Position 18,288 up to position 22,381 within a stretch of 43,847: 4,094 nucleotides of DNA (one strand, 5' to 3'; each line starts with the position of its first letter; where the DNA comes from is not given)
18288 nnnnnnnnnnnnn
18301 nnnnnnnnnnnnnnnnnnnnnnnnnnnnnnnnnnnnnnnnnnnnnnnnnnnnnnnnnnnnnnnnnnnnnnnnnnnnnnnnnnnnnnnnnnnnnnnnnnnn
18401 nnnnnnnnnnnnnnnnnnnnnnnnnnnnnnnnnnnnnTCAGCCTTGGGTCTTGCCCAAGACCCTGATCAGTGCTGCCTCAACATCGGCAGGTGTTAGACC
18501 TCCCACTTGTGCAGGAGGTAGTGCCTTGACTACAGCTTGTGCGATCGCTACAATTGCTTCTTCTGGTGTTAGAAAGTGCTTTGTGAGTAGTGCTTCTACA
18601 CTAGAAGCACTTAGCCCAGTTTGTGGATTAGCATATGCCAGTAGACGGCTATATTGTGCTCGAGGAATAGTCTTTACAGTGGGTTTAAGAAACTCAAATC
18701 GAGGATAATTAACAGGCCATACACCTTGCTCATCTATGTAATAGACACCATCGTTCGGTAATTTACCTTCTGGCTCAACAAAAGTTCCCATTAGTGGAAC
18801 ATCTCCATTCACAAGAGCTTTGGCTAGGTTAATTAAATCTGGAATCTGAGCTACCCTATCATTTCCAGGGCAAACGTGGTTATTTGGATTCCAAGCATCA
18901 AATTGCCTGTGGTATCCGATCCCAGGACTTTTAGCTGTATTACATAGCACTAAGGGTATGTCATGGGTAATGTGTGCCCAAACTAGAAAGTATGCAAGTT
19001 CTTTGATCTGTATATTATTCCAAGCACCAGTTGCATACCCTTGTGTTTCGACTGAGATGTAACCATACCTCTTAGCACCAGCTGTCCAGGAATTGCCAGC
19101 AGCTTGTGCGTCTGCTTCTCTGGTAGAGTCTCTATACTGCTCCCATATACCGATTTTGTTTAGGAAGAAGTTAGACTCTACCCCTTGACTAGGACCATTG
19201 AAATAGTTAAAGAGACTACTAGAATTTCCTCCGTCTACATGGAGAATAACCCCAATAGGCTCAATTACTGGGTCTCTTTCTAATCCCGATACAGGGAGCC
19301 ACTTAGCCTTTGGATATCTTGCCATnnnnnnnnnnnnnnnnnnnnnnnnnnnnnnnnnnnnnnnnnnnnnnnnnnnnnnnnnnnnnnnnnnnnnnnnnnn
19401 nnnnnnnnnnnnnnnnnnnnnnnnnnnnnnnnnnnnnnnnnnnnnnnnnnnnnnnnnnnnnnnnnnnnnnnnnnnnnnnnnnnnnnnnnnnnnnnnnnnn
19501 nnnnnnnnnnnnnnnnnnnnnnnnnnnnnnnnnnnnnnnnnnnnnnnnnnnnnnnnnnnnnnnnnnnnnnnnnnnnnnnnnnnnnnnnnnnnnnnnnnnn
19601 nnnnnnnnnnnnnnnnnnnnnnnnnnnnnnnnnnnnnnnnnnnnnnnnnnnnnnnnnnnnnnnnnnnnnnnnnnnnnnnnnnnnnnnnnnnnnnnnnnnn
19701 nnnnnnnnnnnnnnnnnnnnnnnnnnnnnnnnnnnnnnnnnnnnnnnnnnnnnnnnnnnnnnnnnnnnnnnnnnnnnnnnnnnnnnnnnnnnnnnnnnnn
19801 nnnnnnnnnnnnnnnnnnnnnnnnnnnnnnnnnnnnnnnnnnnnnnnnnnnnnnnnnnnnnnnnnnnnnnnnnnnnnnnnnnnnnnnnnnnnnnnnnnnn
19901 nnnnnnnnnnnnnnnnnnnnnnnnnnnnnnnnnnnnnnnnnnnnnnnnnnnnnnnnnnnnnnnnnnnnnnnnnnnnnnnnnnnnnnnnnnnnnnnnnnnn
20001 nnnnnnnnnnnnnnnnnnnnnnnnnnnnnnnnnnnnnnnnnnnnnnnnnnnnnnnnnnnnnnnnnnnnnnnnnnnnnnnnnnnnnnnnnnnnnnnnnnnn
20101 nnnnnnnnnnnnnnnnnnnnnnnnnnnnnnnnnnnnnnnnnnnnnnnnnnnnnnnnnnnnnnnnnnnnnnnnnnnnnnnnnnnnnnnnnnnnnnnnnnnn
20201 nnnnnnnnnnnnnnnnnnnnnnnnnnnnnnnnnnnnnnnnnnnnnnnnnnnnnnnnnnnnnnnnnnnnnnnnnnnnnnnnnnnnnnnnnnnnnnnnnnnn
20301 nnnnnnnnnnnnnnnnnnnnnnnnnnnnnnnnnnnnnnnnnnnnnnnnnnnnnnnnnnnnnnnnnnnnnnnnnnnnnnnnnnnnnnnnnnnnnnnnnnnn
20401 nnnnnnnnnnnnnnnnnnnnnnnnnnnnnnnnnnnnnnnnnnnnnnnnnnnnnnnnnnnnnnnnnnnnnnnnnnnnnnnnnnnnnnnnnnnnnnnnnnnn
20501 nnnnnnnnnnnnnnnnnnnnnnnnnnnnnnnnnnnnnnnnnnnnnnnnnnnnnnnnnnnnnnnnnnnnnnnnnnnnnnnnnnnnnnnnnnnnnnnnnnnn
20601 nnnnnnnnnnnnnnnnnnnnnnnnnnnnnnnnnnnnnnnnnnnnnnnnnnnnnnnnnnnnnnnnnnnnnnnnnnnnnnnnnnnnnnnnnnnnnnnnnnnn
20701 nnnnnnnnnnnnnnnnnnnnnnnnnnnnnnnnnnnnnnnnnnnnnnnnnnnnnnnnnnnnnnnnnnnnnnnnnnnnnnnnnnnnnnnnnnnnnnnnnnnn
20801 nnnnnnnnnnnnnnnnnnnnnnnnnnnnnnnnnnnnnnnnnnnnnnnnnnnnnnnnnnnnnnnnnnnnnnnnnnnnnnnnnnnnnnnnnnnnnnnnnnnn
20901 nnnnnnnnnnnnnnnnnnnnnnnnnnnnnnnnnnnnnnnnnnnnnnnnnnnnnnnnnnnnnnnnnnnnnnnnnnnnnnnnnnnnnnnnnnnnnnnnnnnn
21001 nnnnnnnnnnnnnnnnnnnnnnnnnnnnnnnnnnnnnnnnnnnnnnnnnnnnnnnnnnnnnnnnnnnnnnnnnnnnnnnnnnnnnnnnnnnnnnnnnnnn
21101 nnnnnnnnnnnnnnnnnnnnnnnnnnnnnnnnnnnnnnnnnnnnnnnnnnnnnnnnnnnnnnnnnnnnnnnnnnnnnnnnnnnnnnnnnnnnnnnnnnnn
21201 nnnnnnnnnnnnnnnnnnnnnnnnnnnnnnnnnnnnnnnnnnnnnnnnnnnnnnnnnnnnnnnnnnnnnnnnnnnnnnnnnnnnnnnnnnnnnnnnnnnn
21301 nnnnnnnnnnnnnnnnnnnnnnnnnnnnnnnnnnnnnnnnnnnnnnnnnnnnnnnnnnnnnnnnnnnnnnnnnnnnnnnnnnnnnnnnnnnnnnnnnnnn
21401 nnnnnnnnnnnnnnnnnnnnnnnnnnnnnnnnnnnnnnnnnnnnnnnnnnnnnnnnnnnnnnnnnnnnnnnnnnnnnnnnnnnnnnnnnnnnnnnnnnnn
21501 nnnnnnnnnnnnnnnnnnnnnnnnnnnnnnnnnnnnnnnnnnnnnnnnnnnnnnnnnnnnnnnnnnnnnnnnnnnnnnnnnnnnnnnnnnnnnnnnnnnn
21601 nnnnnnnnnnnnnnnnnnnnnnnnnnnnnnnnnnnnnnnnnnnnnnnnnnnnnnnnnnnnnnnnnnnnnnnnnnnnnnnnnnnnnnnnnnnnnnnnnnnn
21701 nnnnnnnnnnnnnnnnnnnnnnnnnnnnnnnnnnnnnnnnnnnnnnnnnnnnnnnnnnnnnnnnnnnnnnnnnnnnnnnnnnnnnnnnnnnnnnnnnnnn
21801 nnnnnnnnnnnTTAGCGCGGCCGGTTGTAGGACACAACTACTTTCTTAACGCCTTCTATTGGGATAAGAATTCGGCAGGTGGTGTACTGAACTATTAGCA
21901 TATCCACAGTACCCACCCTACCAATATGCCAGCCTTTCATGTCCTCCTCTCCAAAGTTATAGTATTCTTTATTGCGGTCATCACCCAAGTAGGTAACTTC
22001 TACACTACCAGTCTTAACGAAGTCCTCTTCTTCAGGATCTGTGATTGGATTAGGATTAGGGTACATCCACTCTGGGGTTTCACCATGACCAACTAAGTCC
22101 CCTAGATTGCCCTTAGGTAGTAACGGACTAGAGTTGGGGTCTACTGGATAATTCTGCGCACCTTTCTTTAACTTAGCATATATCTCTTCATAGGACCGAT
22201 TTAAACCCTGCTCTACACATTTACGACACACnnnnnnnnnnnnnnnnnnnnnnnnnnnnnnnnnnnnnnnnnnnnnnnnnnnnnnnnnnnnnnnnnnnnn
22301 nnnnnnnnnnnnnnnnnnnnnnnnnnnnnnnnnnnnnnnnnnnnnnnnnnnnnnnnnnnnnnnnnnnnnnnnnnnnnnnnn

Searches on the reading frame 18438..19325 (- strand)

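Call 11: search_protein_families(library=phrogs, proteins=[window:18438-19325:-], max_evalue=0.001)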
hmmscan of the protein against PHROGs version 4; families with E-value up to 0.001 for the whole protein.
window:18438-19325:- (295 aa): 2 families
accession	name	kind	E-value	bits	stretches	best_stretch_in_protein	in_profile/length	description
phrog_1493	-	lysis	2e-07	31.6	1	25-160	36-166/394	endolysin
phrog_19265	-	unknown function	0.00036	21.3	1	26-113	27-110/293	-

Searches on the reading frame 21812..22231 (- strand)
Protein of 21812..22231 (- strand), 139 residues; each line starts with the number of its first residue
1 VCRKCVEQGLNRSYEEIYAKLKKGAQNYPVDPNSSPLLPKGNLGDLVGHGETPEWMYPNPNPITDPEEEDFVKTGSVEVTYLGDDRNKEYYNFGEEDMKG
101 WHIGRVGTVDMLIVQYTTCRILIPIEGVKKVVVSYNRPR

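Call 11: search_protein_families(library=phrogs, proteins=[window:21812-22231:-], max_evalue=0.001)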
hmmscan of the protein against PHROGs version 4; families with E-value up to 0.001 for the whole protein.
window:21812-22231:- (139 aa): 0 families

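Call 14: find_related_loci(query=window:21812-22231:-, collection=viral_contigs, flank=4000)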
Query window:21812-22231:- (139 aa) in viral_contigs; peptide patterns used: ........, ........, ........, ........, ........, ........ (x = any residue, [..] = any of these).
3 stretches matched a pattern, but none encodes a relative of the query by tblastn (E <= 1e-3).

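Call 16: find_encoding_contigs(protein=window:21812-22231:-, flank=5000, max_places=10)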
Protein window:21812-22231:- (139 aa): 3 contigs read that carry it; 2 places shown.
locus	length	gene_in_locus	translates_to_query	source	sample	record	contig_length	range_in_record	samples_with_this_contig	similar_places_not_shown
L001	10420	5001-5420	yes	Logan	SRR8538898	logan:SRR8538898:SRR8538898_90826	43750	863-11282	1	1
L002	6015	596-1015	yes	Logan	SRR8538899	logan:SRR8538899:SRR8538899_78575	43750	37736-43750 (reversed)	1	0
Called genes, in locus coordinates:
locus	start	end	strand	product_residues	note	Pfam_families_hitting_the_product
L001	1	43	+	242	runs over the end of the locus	-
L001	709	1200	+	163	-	-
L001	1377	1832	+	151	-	-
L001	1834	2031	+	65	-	-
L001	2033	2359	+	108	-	-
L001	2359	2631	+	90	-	-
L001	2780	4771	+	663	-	PF00176:SNF2-rel_dom, PF00271:Helicase_C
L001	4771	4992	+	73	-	-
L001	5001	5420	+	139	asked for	-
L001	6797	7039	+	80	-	-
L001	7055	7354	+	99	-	-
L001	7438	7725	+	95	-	PF00383:dCMP_cyt_deam_1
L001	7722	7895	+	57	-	-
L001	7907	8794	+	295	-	-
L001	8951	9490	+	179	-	-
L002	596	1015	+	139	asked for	-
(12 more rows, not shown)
